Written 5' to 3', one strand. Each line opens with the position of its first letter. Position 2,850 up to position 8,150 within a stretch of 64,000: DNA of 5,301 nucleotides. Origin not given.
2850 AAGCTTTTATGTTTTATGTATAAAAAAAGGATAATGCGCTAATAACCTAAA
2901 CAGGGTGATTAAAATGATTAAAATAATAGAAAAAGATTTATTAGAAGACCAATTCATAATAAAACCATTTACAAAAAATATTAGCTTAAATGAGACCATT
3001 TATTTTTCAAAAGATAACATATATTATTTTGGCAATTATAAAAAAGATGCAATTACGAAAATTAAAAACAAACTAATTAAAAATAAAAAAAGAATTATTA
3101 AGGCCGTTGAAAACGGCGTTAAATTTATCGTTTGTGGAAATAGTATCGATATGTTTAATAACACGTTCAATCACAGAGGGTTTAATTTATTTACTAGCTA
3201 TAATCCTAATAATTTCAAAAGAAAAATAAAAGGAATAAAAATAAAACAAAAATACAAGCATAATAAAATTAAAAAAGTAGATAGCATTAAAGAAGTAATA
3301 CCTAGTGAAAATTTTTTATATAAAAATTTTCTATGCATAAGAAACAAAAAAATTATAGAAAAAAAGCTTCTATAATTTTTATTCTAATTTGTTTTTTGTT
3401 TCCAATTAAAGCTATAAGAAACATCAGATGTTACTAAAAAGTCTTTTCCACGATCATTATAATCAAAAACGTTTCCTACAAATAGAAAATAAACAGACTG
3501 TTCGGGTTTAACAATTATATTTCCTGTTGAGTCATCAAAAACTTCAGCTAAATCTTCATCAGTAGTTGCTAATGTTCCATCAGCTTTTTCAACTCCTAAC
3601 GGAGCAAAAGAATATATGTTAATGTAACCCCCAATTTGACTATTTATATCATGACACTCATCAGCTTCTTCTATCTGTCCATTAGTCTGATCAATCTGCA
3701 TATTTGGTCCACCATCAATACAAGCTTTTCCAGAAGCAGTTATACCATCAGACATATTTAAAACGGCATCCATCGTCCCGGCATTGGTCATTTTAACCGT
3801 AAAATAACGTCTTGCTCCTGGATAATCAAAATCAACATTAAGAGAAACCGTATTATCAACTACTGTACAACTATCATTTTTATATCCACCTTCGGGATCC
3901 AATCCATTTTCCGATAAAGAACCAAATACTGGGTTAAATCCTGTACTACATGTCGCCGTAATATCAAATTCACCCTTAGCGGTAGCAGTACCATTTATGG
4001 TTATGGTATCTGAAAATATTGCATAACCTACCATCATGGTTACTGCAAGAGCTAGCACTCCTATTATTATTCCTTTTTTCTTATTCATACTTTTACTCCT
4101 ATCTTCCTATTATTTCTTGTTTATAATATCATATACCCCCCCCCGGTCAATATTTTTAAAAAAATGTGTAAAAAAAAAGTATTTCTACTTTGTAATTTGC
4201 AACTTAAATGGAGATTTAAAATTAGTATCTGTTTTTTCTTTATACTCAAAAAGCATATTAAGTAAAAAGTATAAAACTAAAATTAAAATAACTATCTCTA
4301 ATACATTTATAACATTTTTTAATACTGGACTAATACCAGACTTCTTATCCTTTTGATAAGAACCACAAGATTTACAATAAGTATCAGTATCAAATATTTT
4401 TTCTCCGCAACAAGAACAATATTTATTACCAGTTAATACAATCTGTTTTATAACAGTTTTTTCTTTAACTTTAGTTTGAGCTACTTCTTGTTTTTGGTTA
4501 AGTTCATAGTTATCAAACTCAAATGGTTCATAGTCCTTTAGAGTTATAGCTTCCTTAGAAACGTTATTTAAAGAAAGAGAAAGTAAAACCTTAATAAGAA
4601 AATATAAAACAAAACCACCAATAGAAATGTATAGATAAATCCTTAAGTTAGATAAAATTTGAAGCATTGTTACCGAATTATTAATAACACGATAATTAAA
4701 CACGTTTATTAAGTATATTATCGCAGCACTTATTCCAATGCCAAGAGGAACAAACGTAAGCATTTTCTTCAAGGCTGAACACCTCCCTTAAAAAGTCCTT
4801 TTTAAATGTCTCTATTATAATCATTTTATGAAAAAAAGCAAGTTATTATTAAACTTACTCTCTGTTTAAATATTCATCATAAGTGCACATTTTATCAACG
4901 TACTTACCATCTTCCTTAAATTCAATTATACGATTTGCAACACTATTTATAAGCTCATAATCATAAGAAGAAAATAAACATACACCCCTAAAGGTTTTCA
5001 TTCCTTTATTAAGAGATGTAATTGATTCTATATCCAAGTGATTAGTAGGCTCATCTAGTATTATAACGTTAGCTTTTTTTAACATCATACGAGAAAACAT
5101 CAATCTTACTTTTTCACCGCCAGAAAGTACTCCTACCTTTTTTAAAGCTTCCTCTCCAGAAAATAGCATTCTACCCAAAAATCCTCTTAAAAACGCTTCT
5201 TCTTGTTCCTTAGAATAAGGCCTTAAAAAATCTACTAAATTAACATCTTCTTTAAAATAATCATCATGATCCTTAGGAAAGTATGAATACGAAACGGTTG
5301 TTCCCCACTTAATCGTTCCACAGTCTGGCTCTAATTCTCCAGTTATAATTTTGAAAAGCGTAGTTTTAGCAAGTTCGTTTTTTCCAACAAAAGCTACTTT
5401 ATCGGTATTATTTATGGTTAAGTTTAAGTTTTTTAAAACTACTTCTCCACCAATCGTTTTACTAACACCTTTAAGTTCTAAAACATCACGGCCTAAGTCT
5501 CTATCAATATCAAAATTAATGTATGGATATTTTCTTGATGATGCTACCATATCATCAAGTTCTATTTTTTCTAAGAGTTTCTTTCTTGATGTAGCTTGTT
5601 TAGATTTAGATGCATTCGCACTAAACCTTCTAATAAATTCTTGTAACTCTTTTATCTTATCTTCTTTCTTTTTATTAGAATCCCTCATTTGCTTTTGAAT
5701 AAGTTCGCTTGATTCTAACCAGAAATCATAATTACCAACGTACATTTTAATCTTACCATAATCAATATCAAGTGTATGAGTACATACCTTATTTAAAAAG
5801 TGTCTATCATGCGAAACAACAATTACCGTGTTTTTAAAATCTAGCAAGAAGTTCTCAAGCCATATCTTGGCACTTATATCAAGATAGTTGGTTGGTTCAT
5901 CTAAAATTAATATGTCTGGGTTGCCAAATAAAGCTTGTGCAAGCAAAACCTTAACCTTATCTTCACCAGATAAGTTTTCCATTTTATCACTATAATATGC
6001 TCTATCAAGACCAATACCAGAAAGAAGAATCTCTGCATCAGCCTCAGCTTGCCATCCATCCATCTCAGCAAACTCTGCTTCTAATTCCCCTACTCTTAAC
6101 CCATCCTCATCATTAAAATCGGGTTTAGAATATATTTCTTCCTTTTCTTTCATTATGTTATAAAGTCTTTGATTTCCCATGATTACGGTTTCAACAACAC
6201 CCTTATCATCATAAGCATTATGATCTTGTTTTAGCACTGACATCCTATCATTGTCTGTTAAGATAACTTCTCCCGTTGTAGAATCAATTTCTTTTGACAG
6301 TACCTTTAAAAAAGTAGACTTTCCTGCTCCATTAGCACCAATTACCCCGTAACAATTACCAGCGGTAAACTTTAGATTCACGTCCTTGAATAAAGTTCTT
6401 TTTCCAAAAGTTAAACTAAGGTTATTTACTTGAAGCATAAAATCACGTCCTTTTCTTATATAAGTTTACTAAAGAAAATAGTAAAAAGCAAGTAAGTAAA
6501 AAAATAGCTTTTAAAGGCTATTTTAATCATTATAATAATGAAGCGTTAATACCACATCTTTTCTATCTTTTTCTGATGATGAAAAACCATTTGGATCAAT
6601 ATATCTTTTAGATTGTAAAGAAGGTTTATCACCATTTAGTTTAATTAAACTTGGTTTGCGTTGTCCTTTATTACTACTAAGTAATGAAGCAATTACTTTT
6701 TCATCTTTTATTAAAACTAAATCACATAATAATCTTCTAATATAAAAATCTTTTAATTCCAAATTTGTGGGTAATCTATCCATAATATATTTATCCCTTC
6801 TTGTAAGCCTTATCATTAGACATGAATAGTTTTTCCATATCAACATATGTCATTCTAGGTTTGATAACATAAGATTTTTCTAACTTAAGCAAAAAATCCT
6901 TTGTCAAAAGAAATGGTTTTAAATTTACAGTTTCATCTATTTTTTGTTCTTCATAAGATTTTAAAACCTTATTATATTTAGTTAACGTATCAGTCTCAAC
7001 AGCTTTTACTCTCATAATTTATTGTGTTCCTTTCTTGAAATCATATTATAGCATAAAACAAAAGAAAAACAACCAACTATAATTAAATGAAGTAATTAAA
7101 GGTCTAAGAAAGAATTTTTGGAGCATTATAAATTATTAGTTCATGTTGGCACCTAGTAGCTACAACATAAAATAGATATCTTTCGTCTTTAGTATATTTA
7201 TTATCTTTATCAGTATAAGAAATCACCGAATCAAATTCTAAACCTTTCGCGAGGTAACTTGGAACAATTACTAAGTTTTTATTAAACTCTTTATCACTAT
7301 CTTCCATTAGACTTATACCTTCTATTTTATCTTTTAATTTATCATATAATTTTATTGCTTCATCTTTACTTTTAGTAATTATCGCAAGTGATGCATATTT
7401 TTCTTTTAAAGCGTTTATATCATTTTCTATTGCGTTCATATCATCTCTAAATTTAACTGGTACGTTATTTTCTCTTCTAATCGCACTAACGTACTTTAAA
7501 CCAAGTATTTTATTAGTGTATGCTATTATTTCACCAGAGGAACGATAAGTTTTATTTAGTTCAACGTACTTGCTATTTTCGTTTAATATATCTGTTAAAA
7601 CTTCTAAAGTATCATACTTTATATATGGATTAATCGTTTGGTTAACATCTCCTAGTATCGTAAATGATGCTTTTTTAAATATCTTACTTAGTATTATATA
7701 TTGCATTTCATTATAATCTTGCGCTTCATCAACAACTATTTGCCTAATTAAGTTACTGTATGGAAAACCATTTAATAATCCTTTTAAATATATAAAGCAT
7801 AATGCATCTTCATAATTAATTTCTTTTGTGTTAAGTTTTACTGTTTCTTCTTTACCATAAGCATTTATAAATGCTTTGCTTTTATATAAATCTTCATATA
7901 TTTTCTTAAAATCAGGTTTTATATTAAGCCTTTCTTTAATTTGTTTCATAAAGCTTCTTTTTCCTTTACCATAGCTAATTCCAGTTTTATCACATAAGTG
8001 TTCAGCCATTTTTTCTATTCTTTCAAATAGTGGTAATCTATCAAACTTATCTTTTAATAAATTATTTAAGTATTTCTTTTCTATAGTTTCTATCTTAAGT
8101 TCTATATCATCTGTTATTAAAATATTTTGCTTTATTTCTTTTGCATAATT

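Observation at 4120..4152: G9 homopolymer inside the -35/-10 spacer of the promoter of a TasA/camelysin-like secreted protein gene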

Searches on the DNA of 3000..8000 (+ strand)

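Call 6: search_dna_similar(query=window:3000-8000:+, collection=plasmids, mode=near)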
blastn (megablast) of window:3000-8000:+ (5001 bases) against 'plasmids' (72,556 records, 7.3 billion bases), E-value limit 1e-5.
No match.

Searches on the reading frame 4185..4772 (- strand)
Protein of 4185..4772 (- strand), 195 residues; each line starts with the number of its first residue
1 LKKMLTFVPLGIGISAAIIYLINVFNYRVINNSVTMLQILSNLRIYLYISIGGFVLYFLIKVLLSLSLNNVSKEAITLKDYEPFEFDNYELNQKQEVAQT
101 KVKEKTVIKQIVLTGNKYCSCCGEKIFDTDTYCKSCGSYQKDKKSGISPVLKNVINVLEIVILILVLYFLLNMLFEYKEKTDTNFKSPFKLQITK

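Call 11: search_protein_families(library=pfam, proteins=[window:4185-4772:-], max_evalue=0.01)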
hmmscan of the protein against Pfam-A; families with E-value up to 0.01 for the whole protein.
window:4185-4772:- (195 aa): 0 families

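Call 17: search_protein_families(library=ncbifam, proteins=[window:4185-4772:-], max_evalue=1)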
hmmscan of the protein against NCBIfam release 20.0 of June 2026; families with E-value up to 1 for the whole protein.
window:4185-4772:- (195 aa): 6 families
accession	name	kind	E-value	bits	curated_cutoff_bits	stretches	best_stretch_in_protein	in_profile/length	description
NF037962.1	arsenic_eff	subfamily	0.0032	16.9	100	1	90-180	124-200/287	arsenic efflux protein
NF045510.1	4Cys_prefix_kin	domain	0.0035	17.6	24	0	128-138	14-24/26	4-Cys prefix domain-containing protein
NF038218.1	IcmG_DotF_IVB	equivalog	0.0062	16.2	200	1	135-185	32-82/266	type IVB secretion system protein IcmG/DotF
NF040998.1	MamZ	equivalog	0.011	14.1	650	1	36-79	94-136/633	magnetosome biogenesis transporter MamZ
NF001645.0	PRK00420.1-2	equivalog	0.012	15.6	162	1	104-159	8-69/106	hypothetical protein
NF051898.1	MBSP1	equivalog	0.022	14.3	320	1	98-164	31-97/289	biosurfactant protein 1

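Call 32: find_encoding_contigs(protein=window:4185-4763:-, flank=2500, max_places=10)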
Protein window:4185-4763:- (192 aa): 2 contigs read that carry it; 2 places shown.
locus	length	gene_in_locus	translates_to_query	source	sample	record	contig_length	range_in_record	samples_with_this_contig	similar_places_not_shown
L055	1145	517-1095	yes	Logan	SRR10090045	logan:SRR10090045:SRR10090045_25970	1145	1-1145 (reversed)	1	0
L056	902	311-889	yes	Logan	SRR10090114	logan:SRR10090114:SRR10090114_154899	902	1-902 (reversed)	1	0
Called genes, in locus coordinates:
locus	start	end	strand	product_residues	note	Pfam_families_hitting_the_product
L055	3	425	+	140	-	?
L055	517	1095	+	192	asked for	-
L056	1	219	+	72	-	?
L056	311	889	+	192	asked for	-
